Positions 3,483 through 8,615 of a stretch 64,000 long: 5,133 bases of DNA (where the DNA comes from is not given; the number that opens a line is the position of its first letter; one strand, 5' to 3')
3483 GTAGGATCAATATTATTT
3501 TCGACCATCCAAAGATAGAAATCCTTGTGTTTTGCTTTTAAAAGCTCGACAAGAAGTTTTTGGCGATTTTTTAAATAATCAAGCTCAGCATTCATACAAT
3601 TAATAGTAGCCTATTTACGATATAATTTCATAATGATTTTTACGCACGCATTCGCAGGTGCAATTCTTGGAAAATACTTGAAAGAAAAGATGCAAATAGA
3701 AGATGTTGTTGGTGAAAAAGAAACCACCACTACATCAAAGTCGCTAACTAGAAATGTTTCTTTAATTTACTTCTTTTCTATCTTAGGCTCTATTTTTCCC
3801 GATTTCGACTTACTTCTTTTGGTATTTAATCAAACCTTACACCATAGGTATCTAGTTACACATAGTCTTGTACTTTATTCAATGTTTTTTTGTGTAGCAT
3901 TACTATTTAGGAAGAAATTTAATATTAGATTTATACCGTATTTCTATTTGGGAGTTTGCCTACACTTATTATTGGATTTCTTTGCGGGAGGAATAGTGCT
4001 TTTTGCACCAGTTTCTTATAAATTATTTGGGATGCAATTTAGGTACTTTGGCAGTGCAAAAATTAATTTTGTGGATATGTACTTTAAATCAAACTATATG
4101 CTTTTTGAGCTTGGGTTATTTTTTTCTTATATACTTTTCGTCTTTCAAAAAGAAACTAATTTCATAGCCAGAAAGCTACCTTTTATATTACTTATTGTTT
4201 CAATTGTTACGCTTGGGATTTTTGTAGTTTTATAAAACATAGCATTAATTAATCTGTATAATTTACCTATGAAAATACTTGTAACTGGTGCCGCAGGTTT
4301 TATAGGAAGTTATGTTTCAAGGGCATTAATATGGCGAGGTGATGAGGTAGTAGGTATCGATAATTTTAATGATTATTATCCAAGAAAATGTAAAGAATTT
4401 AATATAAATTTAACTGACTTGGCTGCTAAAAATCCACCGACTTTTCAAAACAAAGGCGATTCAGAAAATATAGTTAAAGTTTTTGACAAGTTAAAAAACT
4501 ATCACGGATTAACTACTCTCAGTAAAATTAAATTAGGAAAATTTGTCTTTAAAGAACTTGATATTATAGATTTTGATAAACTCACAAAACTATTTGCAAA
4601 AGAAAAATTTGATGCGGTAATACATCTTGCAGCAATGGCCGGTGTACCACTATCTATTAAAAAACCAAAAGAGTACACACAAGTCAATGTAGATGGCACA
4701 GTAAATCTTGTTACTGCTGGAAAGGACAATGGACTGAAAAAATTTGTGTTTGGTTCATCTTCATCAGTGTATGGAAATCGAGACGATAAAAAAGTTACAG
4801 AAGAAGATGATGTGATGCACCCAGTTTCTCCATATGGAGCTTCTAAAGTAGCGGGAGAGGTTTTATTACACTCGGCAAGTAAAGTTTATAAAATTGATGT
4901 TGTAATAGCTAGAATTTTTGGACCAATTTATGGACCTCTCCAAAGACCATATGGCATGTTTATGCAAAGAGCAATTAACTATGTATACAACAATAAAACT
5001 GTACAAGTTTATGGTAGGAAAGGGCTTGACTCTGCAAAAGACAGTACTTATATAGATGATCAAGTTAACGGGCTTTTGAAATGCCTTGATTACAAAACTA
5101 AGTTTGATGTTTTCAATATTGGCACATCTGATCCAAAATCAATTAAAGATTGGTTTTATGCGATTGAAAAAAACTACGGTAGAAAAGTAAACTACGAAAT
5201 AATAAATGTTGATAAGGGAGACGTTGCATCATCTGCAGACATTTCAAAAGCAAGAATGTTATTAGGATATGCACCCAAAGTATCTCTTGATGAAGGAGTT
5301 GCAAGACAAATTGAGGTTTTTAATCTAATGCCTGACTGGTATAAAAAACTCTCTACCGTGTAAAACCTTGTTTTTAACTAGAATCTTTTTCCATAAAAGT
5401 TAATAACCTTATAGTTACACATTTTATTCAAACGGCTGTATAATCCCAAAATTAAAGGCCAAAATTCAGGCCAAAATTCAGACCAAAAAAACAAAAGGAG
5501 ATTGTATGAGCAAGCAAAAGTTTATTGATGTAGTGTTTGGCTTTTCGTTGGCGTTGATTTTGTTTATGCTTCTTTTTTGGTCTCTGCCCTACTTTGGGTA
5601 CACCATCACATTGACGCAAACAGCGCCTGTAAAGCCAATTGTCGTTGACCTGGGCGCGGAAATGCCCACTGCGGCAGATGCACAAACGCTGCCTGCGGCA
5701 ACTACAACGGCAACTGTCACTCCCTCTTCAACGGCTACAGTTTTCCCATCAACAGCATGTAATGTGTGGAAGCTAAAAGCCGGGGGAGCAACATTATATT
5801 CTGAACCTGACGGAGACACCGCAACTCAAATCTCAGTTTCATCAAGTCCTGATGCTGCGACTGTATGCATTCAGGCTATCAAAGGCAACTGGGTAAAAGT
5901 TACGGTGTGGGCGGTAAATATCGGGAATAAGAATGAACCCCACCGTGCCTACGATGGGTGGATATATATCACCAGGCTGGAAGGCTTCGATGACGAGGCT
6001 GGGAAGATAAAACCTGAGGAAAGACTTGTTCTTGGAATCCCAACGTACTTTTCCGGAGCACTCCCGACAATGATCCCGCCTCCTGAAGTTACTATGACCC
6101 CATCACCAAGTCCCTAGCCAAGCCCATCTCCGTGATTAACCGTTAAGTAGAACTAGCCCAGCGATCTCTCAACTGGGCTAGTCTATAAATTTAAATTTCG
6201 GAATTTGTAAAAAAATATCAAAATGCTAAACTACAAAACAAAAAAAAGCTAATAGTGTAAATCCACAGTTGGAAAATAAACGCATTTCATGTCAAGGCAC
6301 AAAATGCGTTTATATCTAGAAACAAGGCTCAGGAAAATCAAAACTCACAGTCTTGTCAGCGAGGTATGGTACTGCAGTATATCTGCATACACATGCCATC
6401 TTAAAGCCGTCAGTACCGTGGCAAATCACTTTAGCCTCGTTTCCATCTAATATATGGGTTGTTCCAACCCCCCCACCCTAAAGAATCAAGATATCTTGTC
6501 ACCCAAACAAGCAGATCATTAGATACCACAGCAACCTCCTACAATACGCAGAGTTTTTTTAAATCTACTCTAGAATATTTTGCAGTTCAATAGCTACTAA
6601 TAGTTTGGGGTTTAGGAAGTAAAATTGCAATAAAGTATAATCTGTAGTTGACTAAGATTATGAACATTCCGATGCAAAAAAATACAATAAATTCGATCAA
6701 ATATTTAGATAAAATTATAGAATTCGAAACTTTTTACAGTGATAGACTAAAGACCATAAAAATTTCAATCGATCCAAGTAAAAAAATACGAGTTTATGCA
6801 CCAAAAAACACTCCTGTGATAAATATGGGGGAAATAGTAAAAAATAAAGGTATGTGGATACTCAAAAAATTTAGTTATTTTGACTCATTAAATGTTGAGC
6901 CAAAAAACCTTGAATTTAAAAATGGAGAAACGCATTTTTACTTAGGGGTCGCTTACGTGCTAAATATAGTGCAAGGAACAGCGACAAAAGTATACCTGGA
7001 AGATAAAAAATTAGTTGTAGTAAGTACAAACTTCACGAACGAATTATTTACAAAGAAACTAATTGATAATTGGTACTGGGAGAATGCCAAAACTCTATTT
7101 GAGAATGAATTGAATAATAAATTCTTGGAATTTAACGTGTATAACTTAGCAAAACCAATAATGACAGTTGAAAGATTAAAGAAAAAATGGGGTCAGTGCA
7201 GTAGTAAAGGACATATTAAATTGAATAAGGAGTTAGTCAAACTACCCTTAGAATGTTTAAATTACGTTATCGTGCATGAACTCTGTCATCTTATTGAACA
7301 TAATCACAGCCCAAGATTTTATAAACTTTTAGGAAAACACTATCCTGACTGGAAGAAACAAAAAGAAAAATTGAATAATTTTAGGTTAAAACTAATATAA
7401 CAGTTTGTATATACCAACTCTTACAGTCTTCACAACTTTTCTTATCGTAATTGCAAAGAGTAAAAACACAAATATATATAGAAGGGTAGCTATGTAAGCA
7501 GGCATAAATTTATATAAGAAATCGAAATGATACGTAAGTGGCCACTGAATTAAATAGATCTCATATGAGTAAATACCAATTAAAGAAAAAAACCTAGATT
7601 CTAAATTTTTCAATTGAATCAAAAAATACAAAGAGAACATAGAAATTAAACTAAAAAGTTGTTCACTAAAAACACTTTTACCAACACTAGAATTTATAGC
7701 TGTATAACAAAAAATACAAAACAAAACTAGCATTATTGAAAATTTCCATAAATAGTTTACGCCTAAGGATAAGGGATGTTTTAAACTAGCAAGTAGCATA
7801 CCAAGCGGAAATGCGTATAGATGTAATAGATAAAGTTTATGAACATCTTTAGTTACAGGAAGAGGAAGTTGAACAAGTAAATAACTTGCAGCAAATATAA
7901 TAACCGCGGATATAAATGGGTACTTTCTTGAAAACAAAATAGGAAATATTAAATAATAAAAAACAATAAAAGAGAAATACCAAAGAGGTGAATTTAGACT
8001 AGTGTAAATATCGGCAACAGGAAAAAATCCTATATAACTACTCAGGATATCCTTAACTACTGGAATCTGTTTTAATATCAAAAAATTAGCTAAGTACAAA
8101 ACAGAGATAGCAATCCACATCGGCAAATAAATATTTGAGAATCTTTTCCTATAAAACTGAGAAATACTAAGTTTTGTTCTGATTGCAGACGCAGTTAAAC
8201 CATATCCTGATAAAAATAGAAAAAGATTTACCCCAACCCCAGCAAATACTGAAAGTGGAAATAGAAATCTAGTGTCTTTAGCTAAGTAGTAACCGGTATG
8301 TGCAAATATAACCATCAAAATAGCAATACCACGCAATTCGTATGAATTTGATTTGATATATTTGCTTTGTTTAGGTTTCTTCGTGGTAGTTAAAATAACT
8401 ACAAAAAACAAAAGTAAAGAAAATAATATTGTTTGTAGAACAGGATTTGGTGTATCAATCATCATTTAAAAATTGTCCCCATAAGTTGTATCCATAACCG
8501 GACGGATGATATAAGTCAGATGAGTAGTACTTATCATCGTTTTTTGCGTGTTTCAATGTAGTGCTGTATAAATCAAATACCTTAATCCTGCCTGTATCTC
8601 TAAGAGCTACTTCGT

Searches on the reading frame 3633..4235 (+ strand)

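Call 105: search_protein_families(library=pfam, proteins=[window:3633-4235:+], max_evalue=0.001)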
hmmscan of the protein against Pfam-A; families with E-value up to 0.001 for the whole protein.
window:3633-4235:+ (200 aa): 2 families
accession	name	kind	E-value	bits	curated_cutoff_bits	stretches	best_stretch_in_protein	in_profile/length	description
PF04307.19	YdjM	-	2.2e-15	57.1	29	1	2-172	3-149/176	YdjM inner membrane protein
PF00882.24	Zn_dep_PLPC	-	3.9e-05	24.1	26.8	1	50-118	30-96/167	Zinc dependent phospholipase C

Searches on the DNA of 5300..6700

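Call 106: search_rna_families(source=window, start=5300, end=6700, threshold=evalue, max_evalue=1)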
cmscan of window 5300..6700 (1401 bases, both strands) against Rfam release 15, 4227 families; matches with E-value up to 1: 1.
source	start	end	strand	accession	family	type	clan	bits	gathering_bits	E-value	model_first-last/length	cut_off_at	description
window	6467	6536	-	RF03071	Sodium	Cis-reg; riboswitch;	-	17.7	40.5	0.82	1-55/55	no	Na+ riboswitch aptamer (DUF1646)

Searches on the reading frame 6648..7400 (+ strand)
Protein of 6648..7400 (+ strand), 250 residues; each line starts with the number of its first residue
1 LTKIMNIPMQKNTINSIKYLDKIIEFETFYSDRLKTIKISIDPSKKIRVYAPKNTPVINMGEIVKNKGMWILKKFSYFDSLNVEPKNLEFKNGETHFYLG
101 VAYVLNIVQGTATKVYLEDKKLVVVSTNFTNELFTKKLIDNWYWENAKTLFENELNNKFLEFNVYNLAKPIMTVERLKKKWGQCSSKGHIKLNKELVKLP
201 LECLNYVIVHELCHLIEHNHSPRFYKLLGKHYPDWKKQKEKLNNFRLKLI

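Call 105: search_protein_families(library=pfam, proteins=[window:6648-7400:+], max_evalue=0.001)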
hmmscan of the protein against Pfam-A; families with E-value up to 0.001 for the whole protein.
window:6648-7400:+ (250 aa): 2 families
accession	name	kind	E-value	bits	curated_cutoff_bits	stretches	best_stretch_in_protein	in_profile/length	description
PF01863.23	YgjP-like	-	5.6e-52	177.2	26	1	35-244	1-206/207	YgjP-like, metallopeptidase domain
PF10263.15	SprT-like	-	8.2e-08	32.5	25.6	1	175-244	27-97/108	SprT-like family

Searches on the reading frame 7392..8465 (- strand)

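Call 105: search_protein_families(library=pfam, proteins=[window:7392-8465:-], max_evalue=0.001)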
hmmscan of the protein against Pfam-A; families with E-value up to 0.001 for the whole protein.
window:7392-8465:- (357 aa): 1 family
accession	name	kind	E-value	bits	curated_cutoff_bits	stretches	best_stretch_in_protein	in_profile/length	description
PF01757.29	Acyl_transf_3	-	3.3e-25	89.3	31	1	44-340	7-319/326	Acyltransferase domain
